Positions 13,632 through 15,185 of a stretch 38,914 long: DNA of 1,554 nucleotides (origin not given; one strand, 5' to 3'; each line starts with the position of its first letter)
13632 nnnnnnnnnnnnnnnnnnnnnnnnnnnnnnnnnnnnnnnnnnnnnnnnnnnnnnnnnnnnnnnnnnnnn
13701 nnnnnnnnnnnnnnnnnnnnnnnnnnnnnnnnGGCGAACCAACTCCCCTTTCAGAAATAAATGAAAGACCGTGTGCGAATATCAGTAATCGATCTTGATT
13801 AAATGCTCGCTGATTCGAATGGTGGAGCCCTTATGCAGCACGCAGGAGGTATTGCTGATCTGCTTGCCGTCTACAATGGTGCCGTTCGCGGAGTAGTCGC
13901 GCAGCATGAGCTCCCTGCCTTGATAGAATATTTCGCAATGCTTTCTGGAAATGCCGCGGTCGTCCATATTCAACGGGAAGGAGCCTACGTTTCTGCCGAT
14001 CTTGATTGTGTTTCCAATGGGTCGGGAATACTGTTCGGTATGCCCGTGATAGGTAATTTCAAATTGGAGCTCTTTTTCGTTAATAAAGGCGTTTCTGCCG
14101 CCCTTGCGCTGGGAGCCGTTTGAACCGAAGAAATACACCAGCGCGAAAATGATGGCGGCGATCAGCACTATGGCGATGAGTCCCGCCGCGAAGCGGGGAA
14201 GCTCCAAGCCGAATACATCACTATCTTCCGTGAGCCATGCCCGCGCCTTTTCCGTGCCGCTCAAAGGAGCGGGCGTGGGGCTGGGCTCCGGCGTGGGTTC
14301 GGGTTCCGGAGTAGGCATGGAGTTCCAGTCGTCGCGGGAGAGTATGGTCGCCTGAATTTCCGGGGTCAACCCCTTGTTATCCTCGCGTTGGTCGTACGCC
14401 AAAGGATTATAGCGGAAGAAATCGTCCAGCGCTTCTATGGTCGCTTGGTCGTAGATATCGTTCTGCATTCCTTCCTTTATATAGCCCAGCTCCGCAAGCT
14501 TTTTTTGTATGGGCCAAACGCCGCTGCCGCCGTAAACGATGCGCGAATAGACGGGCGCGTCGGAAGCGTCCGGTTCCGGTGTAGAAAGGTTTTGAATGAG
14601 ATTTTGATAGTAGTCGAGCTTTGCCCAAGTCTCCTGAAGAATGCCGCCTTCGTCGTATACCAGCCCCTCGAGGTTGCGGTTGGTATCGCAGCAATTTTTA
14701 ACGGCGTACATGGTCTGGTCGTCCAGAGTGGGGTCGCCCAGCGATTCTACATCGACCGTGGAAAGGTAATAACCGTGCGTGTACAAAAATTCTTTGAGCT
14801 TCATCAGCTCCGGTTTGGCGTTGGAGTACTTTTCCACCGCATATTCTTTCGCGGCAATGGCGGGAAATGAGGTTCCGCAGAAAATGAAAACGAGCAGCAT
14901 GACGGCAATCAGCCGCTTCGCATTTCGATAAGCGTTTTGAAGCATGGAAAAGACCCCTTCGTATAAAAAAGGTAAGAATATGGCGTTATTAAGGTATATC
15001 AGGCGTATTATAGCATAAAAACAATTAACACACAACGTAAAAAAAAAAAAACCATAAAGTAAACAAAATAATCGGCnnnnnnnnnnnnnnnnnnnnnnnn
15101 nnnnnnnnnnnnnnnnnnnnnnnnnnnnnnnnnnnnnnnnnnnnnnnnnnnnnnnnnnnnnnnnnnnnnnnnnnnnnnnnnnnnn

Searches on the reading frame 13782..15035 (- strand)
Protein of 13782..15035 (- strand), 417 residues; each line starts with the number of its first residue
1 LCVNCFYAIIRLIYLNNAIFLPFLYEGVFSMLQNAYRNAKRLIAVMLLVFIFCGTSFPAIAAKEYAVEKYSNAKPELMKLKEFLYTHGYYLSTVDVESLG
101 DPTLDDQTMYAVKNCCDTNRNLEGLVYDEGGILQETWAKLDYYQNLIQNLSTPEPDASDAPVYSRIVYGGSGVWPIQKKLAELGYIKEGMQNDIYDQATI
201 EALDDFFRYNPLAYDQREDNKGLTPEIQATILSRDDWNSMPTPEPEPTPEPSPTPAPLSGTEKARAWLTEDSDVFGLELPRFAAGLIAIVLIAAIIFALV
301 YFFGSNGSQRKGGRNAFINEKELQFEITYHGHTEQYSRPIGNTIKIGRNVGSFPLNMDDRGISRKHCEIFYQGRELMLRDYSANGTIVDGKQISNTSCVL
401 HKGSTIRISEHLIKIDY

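Call 6: search_protein_families(library=pfam, proteins=[window:13782-15035:-], max_evalue=0.01)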
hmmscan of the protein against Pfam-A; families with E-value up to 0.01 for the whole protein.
window:13782-15035:- (417 aa): 4 families
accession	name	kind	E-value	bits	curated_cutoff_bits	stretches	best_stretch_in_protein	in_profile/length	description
PF00498.31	FHA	-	1.5e-13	51.4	20.7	1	344-408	1-66/67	FHA domain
PF16697.10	Yop-YscD_cpl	-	0.00012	22.7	33.2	1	341-408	16-83/94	Inner membrane component of T3SS, cytoplasmic domain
PF01471.23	PG_binding_1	-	0.00036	21.1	23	0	175-206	7-37/57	Putative peptidoglycan binding domain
PF05568.16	ASFV_J13L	-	0.0091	16.2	23.6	0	286-331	35-76/189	African swine fever virus J13L protein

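Call 29: search_protein_families(library=pfam, proteins=[window:13782-15035:-], max_evalue=10)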
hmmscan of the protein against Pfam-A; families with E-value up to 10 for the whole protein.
window:13782-15035:- (417 aa): 9 families
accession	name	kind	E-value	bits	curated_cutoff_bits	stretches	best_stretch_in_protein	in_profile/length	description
PF00498.31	FHA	-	1.5e-13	51.4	20.7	1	344-408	1-66/67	FHA domain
PF16697.10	Yop-YscD_cpl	-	0.00012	22.7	33.2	1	341-408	16-83/94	Inner membrane component of T3SS, cytoplasmic domain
PF01471.23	PG_binding_1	-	0.00036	21.1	23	1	175-206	7-37/57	Putative peptidoglycan binding domain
PF05568.16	ASFV_J13L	-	0.0091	16.2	23.6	1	286-331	35-76/189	African swine fever virus J13L protein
PF08823.16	PG_binding_2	-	0.013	16.2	21.1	1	176-212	21-56/74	Putative peptidoglycan binding domain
PF05887.16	Trypan_PARP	-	0.03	14.8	100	1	235-260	52-114/134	Procyclic acidic repetitive protein (PARP)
PF14131.11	DUF4298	-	0.066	13.7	27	1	187-236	19-69/87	Domain of unknown function (DUF4298)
PF06271.18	RDD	-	0.3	11.8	24.1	1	280-307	6-33/137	RDD family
PF13624.11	SurA_N_3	-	0.4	10.9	27.2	1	283-338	9-67/162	SurA-like N-terminal domain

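Call 65: search_protein_families(library=ncbifam, proteins=[window:13782-15035:-], max_evalue=0.01)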
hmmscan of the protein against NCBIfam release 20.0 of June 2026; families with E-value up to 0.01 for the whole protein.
window:13782-15035:- (417 aa): 4 families
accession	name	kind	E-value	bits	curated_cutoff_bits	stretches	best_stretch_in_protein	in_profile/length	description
TIGR03354.1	VI_FHA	hypoth_equivalog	4e-08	33.5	120.25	1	344-415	26-101/420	type VI secretion system-associated FHA domain protein TagH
NF049868.1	FhaB_Rv0019c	equivalog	6.1e-07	29.6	125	1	330-413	73-156/158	FHA domain-containing protein FhaB/FipA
NF033760.1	gliding_GltG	equivalog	0.00028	19.6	650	1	334-416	19-97/650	adventurous gliding motility protein GltG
TIGR02869.1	spore_SleB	equivalog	0.0012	18.7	236.5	0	169-215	12-57/201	spore cortex-lytic enzyme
